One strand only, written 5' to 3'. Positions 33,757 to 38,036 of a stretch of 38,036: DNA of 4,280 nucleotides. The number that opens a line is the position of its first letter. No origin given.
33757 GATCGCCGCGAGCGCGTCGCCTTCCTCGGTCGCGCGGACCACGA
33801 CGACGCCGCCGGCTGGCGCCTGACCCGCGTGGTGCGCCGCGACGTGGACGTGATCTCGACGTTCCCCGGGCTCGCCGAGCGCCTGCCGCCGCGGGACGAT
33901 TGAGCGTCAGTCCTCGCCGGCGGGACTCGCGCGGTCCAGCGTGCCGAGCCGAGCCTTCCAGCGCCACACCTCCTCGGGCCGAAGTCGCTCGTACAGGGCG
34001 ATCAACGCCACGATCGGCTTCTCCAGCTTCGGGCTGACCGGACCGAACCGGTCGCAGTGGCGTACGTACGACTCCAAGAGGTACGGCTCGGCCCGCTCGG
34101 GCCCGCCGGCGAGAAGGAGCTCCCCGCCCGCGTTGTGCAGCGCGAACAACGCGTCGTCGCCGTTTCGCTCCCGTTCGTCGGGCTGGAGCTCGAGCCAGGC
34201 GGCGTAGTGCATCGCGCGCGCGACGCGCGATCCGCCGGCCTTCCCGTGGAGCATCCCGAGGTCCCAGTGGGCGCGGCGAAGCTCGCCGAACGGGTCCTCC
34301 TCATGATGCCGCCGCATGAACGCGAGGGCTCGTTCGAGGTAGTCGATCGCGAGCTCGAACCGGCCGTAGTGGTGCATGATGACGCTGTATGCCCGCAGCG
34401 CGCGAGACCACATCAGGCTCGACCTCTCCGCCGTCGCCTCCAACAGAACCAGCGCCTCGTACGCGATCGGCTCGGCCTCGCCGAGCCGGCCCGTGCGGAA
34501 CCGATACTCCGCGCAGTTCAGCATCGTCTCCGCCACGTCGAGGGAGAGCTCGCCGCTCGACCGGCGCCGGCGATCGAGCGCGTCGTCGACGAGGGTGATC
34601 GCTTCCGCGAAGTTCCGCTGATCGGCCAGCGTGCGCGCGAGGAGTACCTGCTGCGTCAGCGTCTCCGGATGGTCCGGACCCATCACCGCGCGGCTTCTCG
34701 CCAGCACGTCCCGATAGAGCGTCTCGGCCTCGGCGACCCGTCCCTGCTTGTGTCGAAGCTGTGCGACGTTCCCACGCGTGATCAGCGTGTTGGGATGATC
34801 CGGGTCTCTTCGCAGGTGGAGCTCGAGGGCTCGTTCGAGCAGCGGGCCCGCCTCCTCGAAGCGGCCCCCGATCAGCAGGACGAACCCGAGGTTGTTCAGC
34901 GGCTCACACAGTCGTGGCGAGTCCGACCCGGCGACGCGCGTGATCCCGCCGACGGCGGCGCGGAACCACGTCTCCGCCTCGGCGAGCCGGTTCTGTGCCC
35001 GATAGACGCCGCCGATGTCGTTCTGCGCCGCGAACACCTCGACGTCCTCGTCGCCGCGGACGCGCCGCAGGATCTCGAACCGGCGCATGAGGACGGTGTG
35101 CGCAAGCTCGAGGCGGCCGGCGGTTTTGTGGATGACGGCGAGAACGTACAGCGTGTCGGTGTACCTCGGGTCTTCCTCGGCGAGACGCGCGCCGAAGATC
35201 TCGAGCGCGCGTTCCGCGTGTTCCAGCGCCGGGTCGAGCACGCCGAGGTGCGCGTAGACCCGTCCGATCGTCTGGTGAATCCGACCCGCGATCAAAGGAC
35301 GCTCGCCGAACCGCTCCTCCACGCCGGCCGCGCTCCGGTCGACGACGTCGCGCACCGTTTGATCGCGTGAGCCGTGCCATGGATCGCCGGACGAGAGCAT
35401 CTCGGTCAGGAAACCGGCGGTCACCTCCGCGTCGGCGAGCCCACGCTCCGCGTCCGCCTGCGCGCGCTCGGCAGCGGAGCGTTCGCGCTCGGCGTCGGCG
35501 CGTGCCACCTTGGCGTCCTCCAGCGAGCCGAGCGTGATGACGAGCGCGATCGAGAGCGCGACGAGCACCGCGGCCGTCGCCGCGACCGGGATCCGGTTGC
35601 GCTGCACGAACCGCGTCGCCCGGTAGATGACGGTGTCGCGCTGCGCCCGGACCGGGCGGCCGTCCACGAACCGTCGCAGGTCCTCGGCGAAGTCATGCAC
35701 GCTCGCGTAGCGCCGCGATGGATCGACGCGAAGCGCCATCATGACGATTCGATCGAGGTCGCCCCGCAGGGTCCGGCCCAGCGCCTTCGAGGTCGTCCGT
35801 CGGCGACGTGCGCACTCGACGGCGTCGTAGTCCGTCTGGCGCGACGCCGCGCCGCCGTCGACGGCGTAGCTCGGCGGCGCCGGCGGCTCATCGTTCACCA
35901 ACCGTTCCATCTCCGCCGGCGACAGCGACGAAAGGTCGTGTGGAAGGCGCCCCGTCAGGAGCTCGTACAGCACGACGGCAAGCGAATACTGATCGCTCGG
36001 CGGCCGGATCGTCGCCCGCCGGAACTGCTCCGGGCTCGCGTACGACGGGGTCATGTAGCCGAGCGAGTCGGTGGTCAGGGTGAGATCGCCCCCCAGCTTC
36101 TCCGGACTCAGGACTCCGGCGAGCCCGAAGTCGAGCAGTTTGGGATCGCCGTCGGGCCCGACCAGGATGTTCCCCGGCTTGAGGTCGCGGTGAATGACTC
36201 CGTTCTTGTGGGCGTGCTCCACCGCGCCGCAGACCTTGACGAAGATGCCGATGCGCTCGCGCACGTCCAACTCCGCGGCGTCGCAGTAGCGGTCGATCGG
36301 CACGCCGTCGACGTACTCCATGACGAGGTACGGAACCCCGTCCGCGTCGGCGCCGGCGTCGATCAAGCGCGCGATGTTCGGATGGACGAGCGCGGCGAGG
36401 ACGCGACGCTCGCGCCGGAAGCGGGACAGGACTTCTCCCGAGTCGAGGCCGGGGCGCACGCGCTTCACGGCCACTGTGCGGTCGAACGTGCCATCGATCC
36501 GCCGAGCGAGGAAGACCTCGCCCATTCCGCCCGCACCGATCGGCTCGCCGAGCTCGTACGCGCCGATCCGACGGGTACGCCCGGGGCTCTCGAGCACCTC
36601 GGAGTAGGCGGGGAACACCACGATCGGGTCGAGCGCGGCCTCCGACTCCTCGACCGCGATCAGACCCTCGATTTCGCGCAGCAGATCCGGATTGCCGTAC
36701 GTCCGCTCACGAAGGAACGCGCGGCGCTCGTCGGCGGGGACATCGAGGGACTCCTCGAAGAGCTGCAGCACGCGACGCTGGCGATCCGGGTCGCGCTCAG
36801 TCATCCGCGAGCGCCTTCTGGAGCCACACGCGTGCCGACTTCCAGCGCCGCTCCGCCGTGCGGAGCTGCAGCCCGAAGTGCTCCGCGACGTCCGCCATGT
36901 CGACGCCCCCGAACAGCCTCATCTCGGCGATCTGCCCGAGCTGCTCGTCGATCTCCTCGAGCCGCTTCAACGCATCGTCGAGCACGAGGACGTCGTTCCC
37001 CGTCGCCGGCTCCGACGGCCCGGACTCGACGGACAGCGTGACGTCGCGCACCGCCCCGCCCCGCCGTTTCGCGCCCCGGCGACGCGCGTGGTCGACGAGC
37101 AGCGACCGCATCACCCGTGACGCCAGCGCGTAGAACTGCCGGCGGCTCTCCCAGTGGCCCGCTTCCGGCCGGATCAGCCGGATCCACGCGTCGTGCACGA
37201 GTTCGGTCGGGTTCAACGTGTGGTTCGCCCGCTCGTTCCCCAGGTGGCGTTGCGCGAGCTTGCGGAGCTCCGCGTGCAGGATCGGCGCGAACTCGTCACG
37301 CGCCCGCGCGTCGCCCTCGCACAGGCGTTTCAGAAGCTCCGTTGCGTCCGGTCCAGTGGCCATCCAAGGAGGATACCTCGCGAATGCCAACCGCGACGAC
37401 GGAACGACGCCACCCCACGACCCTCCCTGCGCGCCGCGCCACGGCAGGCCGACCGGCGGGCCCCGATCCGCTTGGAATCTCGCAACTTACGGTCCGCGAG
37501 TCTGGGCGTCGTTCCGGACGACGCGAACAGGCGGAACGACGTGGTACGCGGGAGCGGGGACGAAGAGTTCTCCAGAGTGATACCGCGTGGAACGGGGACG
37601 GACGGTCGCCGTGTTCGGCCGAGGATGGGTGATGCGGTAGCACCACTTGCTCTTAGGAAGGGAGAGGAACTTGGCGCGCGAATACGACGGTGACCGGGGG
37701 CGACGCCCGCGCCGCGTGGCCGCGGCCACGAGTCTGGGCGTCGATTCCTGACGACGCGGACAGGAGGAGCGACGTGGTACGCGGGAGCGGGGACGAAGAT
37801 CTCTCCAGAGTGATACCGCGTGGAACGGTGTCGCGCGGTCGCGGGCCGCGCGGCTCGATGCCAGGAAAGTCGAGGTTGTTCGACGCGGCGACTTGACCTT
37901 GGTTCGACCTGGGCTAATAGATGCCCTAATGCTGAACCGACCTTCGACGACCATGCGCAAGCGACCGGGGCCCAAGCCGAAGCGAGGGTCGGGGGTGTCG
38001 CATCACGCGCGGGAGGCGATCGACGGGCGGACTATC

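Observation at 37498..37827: Two ~98-bp direct repeats (~90% identical) 232 bp apart, upstream of the ECF sigma/STK operon and reaching the window edge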

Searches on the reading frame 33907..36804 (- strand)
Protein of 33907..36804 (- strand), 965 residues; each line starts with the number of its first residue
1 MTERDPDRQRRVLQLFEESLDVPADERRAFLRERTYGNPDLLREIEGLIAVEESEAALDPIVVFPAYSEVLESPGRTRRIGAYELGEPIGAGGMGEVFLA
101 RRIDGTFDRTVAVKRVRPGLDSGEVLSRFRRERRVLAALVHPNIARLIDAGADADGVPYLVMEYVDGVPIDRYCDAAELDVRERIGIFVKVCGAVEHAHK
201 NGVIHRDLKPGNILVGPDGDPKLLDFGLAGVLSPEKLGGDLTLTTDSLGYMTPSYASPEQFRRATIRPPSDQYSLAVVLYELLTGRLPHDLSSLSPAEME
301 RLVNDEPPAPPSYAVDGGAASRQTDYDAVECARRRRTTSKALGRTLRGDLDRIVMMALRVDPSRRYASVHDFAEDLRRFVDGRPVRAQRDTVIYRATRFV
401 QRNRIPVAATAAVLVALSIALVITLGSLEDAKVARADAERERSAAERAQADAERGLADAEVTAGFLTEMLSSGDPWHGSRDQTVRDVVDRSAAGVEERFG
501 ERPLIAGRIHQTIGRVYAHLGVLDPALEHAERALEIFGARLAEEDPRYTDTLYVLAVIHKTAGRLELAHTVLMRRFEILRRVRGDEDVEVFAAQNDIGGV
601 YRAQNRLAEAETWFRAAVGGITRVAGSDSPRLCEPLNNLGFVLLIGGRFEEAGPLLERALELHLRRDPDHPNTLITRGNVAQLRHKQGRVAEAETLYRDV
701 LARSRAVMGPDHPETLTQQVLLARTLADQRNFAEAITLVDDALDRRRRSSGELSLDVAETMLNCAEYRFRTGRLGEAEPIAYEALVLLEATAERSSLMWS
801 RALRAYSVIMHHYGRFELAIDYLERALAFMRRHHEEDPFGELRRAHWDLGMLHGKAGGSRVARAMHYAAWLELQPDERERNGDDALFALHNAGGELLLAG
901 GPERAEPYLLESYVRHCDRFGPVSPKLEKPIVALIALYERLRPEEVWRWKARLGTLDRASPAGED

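Call 17: search_protein_families(library=pfam, proteins=[window:33907-36804:-], max_evalue=1)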
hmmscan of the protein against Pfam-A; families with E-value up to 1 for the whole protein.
window:33907-36804:- (965 aa): 19 families
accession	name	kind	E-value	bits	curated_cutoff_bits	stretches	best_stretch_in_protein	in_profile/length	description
PF13424.12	TPR_12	-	5.7e-51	171.1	30.1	8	634-705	4-76/77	Tetratricopeptide repeat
PF00069.31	Pkinase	-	8.5e-39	134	31.7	1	83-290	1-198/263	Protein kinase domain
PF13374.12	TPR_10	-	1.8e-32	110.8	27.5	4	673-714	1-42/42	Tetratricopeptide repeat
PF07714.23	PK_Tyr_Ser-Thr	-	9.3e-27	94.4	23.1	1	84-305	2-219/258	Protein tyrosine and serine/threonine kinase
PF24885.1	TPR_NPHP3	-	1.3e-19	71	100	2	508-618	100-210/239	Nephrocystin-3 TPR domain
PF07719.23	TPR_2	-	3.9e-17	61.3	27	2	634-662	2-30/34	Tetratricopeptide repeat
PF00515.34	TPR_1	-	5.6e-13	48.6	27.8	1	636-662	4-30/34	Tetratricopeptide repeat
PF03109.22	ABC1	-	1e-12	48.2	22.9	2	159-234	144-219/244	ABC1 atypical kinase-like domain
PF17874.7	TPR_MalT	-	9.5e-12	45.3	45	3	599-735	88-224/336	MalT-like TPR region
PF13181.12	TPR_8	-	6.8e-11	41.9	25.7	0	594-618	4-28/34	Tetratricopeptide repeat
PF13432.12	TPR_16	-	1.4e-09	38.7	32.7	3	721-786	2-58/65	Tetratricopeptide repeat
PF14559.12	TPR_19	-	4.9e-09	36.8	25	3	646-703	4-54/68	Tetratricopeptide repeat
PF13176.12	TPR_7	-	5.2e-07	29.7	27.9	1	679-703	4-28/36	Tetratricopeptide repeat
PF13431.12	TPR_17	-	3.4e-05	24.2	24.4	0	542-569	6-33/34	Tetratricopeptide repeat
PF13428.12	TPR_14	-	0.00019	22.3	23.5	0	719-745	4-30/44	Tetratricopeptide repeat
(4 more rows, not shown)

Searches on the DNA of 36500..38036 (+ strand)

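Call 4: search_rna_families(source=window, start=36500, end=38036, threshold=evalue, max_evalue=10, show_alignments=3)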
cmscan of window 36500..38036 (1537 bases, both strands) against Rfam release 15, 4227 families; matches with E-value up to 10: 0.
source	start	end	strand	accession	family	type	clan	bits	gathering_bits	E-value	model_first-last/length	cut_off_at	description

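Call 64: build_rna_model(alignment_id=A4, structure=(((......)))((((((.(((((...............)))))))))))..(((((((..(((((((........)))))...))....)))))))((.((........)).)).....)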
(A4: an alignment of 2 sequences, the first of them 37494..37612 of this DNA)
Model R1 built from alignment A4 (2 sequences, 120 columns); structure: as given.
model positions 120; base pairs 32; branch points 3; effective number of sequences 0.78; information 0.589 bits per position. Calibrated on 0.2 Mb of random sequence (short: E-values are rough).
structure used (alignment columns):
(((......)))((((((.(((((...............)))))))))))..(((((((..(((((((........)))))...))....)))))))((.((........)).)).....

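Call 65: search_with_rna_model(model_id=R1, sources=[window, L001, L003, L004, L005], filters=off, max_evalue=10)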
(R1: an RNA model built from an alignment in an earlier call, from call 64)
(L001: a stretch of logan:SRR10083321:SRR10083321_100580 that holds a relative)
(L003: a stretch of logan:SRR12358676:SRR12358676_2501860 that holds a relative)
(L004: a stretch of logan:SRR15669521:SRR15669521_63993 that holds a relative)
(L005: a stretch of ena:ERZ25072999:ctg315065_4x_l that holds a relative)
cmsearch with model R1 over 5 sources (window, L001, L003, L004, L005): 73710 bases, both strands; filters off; matches with E-value up to 10: 188.
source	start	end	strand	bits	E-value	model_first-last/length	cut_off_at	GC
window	37726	37845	+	147.3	4.2e-26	1-120/120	no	0.68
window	37494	37612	+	144.8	1.3e-25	1-120/120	no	0.68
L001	11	69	-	55.2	9e-09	1-120/120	no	0.71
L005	2347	2450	+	22.1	0.015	1-120/120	no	0.71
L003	1708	1813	+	21.1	0.023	1-120/120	no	0.69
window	263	372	+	18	0.089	1-120/120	no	0.72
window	3904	4025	+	17.6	0.1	1-120/120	no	0.69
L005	9339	9441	-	17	0.14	1-120/120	no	0.71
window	30058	30158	-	16.4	0.18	1-120/120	no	0.65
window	461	521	+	15.9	0.22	1-120/120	no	0.77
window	36945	37044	-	15.8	0.23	1-120/120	no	0.68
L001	519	618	+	15.8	0.23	1-120/120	no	0.68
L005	4640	4716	+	15.4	0.27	1-120/120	no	0.75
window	35840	35942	+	15.2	0.3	1-120/120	no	0.73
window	13648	13726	-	15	0.33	1-120/120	no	0.73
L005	17888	18004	-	14.9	0.34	1-120/120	no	0.69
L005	18986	19072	-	14.4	0.43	1-120/120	no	0.71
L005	5635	5734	-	14.1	0.49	1-120/120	no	0.69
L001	1086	1215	-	13.2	0.71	1-120/120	no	0.73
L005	15796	15889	+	13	0.77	1-120/120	no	0.68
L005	11914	12018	+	12.6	0.94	1-120/120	no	0.7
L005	4265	4375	+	12.5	0.97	1-120/120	no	0.7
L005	14062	14190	+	12.4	1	1-120/120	no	0.71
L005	3592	3693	-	12.3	1.1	1-120/120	no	0.71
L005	13606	13707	+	12.2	1.1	1-120/120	no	0.7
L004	787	910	+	12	1.2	1-120/120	no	0.63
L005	3913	3995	+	11.8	1.3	1-120/120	no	0.73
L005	4808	4889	-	11.5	1.5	1-120/120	no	0.77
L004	4649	4731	-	11.5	1.5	1-120/120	no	0.7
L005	7546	7626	-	11.4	1.5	1-120/120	no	0.65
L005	4494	4582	+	11.4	1.6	1-120/120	no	0.78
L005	1833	1906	-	11.2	1.7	1-120/120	no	0.72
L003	2341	2409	-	11.2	1.7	1-120/120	no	0.68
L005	16231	16329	-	11.1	1.7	1-120/120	no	0.72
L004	2190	2263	+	11.1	1.8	1-120/120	no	0.72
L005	18977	19075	+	11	1.8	1-120/120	no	0.74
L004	7470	7543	+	10.8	2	1-120/120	no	0.74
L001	1189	1307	+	10.8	2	1-120/120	no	0.71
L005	1477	1608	+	10.5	2.3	1-120/120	no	0.67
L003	1598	1674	-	10.5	2.3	1-120/120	no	0.77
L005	2372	2477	-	10.5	2.3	1-120/120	no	0.68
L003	2351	2417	+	10.4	2.4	1-120/120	no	0.69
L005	15152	15271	-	10.1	2.7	1-120/120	no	0.68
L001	30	117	+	9.9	2.9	1-120/120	no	0.69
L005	19296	19365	-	9.8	3.1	1-120/120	no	0.76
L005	10347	10443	+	9.7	3.2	1-120/120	no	0.68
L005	11114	11231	+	9.7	3.2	1-120/120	no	0.69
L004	10173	10289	+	9.6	3.3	1-120/120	no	0.73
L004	9390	9470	-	9.6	3.3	1-120/120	no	0.77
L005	19256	19337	+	9.6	3.4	1-120/120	no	0.65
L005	17922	18008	+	9.5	3.5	1-120/120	no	0.72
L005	16245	16328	+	9.5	3.5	1-120/120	no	0.75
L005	9636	9704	-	9.4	3.7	1-120/120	no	0.77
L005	3755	3853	-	9.4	3.8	1-120/120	no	0.68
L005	9154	9232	-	9.3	3.8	1-120/120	no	0.71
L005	10289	10373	-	9.2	4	1-120/120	no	0.74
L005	18188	18266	-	9.1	4.1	1-120/120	no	0.61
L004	8257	8359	+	9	4.4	1-120/120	no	0.64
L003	1010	1138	-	8.9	4.5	1-120/120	no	0.71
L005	233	318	-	8.9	4.6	1-120/120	no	0.76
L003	614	682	+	8.8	4.8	1-120/120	no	0.74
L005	14212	14314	+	8.6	5.1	1-120/120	no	0.65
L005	6064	6150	+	8.6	5.1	1-120/120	no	0.72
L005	6071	6181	-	8.5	5.4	1-120/120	no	0.72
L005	10451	10539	+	8.5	5.5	1-120/120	no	0.71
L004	6662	6725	-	8.3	5.8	1-120/120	no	0.75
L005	14480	14608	+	8.3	5.9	1-120/120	no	0.67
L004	6124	6217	+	8.3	6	1-120/120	no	0.65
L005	17417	17540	+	8.2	6.1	1-120/120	no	0.71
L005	12861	12956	-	8.2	6.1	1-120/120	no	0.68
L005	9195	9263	+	8.2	6.3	1-120/120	no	0.77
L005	15943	16041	-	8.2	6.3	1-120/120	no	0.68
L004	5357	5455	-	8.1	6.4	1-120/120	no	0.75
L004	9569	9670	+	8.1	6.4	1-120/120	no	0.74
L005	6284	6364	-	8.1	6.5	1-120/120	no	0.77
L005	19722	19798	+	8.1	6.6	1-120/120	no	0.66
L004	3858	3968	-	8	6.7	1-120/120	no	0.68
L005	13804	13910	-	8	6.7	1-120/120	no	0.72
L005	5133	5246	+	8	6.8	1-120/120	no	0.67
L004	10007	10112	-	8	6.9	1-120/120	no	0.66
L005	15648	15769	-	7.9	7.1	1-120/120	no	0.68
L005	11576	11660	+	7.9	7.1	1-120/120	no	0.71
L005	18691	18757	+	7.9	7.2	1-120/120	no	0.78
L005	4882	4981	+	7.7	7.7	1-120/120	no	0.66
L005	16490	16547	+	7.6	8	1-120/120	no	0.79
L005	3672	3782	+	7.6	8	1-120/120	no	0.75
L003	1919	2035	-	7.6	8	1-120/120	no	0.68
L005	3854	3970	-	7.6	8.1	1-120/120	no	0.73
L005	3255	3352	-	7.6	8.2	1-120/120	no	0.71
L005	12001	12109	-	7.6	8.2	1-120/120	no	0.69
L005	8859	8915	+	7.5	8.4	1-120/120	no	0.68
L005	5417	5507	+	7.5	8.5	1-120/120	no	0.73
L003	2042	2178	+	7.4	8.8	1-120/120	no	0.72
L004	1066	1171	-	7.3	9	1-120/120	no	0.71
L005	9644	9714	+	7.3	9.1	1-120/120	no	0.77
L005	15275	15361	+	7.3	9.1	1-120/120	no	0.67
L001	928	1030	-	7.3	9.2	1-120/120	no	0.72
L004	3104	3234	-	7.2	9.4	1-120/120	no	0.7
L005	11523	11610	-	7.2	9.5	1-120/120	no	0.74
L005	13789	13877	+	7.2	9.5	1-120/120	no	0.73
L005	7158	7252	+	7.2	9.6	1-120/120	no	0.71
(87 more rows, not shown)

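Call 71: search_with_rna_model(model_id=R1, sources=[L010, L011, L012, L013, L014], filters=off, max_evalue=0.05)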
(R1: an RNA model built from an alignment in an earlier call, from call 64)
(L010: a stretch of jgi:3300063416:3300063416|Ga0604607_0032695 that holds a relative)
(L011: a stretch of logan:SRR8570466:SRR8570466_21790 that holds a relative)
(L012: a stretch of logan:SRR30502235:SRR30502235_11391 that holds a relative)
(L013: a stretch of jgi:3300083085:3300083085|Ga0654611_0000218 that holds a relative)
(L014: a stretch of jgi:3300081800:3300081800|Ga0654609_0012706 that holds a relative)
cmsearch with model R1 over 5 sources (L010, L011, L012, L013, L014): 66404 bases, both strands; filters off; matches with E-value up to 0.05: 0.
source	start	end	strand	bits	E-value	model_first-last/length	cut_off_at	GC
